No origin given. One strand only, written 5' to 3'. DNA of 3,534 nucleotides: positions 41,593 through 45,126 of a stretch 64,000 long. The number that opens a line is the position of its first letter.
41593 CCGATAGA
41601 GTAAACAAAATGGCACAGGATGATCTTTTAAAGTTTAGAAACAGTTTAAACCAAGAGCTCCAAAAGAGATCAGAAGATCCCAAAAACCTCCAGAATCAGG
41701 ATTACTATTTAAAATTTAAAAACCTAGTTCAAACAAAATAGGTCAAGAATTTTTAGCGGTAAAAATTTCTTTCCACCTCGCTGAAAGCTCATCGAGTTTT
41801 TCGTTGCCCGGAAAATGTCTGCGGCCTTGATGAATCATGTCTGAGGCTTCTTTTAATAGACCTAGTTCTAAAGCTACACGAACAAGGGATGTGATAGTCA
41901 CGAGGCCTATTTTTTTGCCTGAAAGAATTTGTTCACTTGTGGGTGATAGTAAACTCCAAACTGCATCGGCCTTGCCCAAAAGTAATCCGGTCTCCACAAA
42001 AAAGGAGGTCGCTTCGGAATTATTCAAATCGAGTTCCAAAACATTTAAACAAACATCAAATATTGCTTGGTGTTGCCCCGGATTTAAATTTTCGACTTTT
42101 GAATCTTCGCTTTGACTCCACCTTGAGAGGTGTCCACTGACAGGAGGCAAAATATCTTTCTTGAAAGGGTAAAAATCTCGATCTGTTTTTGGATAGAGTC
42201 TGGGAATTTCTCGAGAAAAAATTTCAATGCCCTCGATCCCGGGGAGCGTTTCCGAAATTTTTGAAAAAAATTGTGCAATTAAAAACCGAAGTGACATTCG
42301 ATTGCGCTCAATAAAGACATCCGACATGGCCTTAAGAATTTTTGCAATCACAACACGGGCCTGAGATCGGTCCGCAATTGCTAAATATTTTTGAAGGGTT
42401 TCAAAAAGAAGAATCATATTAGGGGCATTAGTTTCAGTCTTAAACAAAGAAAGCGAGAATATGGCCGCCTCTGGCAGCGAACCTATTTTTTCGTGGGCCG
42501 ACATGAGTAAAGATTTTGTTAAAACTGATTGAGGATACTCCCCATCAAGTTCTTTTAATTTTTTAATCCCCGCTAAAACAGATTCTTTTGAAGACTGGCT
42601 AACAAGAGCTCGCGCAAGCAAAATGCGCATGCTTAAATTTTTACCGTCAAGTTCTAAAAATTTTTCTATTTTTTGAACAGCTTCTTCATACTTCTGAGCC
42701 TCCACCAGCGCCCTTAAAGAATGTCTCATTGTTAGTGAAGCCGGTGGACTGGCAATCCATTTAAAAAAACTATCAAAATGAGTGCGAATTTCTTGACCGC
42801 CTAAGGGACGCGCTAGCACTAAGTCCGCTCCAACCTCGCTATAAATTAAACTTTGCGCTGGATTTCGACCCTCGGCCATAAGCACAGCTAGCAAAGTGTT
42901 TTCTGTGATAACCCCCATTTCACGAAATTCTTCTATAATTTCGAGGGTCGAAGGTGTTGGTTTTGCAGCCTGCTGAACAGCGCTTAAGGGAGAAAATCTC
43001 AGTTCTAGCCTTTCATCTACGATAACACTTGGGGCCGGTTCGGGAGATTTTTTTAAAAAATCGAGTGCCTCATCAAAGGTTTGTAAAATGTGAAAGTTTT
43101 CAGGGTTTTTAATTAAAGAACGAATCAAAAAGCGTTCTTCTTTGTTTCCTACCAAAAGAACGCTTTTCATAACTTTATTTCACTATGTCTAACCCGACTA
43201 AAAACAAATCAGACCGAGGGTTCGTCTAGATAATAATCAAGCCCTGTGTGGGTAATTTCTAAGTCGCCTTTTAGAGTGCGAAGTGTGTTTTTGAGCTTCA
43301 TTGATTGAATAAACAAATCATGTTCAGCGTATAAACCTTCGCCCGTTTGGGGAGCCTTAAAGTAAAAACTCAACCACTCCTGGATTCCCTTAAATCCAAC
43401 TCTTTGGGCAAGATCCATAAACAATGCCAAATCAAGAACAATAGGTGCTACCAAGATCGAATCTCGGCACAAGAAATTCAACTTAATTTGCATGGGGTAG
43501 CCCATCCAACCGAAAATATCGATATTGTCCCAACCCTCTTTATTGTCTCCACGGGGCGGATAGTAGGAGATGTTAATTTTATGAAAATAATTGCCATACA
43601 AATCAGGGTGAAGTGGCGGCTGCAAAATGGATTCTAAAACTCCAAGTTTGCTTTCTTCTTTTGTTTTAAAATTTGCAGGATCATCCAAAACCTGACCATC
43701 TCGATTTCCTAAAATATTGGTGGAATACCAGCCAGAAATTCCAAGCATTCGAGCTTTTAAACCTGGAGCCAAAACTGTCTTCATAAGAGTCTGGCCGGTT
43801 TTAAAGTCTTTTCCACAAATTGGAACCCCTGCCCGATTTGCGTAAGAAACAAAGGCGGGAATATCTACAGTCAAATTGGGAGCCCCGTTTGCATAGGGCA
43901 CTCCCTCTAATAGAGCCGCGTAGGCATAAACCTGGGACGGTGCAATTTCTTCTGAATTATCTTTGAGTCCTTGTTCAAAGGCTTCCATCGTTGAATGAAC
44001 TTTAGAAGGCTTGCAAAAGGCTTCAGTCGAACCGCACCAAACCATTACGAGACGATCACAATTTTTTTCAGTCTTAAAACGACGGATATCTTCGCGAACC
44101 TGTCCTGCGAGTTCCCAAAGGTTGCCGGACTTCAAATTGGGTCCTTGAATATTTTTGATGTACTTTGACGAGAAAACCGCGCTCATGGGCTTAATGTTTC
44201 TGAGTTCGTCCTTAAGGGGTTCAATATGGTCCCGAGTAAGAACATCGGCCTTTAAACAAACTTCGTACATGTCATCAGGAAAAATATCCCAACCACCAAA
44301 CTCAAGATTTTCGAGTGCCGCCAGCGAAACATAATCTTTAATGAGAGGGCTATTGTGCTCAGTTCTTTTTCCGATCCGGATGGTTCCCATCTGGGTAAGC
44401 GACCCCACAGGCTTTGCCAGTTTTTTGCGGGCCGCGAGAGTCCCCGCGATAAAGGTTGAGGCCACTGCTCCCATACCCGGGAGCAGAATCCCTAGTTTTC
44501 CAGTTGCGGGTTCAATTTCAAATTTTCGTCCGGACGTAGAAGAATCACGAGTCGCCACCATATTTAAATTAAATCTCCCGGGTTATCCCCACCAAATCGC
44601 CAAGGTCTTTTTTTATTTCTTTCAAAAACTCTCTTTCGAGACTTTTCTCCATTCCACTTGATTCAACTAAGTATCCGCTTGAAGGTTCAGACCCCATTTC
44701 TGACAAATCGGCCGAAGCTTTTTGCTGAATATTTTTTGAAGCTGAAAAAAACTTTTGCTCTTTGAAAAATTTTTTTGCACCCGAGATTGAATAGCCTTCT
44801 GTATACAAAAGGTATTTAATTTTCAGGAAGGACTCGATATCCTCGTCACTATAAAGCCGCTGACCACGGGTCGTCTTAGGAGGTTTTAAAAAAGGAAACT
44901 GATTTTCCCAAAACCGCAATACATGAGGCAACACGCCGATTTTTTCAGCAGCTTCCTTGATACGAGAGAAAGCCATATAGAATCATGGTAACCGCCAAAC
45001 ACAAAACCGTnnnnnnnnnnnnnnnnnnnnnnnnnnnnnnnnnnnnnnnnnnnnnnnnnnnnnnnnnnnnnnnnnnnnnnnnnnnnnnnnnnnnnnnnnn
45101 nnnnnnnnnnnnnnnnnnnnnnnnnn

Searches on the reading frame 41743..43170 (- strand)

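Call 7: search_protein_families(library=pfam, proteins=[window:41743-43170:-], max_evalue=0.001)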
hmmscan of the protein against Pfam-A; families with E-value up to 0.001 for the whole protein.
window:41743-43170:- (475 aa): 2 families
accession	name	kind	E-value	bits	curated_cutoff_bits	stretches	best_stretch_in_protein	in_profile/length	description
PF14559.12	TPR_19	-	4.9e-06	27.2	25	0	155-197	1-43/68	Tetratricopeptide repeat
PF13428.12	TPR_14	-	5.4e-05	23.9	23.5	0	152-188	8-44/44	Tetratricopeptide repeat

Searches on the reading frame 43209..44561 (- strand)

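Call 8: search_protein_families(library=pfam, proteins=[window:43209-44561:-], max_evalue=0.001)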
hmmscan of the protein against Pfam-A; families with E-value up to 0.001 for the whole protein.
window:43209-44561:- (450 aa): 2 families
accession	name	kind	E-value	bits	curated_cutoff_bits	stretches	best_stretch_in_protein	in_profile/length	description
PF07994.18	NAD_binding_5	-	4.1e-99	332.5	25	1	23-428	1-321/321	Myo-inositol-1-phosphate synthase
PF01658.22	Inos-1-P_synth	-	5.8e-33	113.7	27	1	256-368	1-107/107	Myo-inositol-1-phosphate synthase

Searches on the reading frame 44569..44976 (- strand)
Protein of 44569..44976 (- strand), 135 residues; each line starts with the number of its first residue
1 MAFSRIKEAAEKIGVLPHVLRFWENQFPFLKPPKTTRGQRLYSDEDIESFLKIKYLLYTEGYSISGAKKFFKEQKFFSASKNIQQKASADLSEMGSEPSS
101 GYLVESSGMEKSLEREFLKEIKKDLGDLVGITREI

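Call 8: search_protein_families(library=pfam, proteins=[window:44569-44976:-], max_evalue=0.001)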
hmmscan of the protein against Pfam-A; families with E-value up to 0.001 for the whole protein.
window:44569-44976:- (135 aa): 2 families
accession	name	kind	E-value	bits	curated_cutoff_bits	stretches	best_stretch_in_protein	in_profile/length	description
PF13411.12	MerR_1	-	8.7e-22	77.5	21.6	1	5-73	2-68/69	MerR HTH family regulatory protein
PF00376.29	MerR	-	1.4e-07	31.6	28.2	1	5-42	1-38/38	MerR family regulatory protein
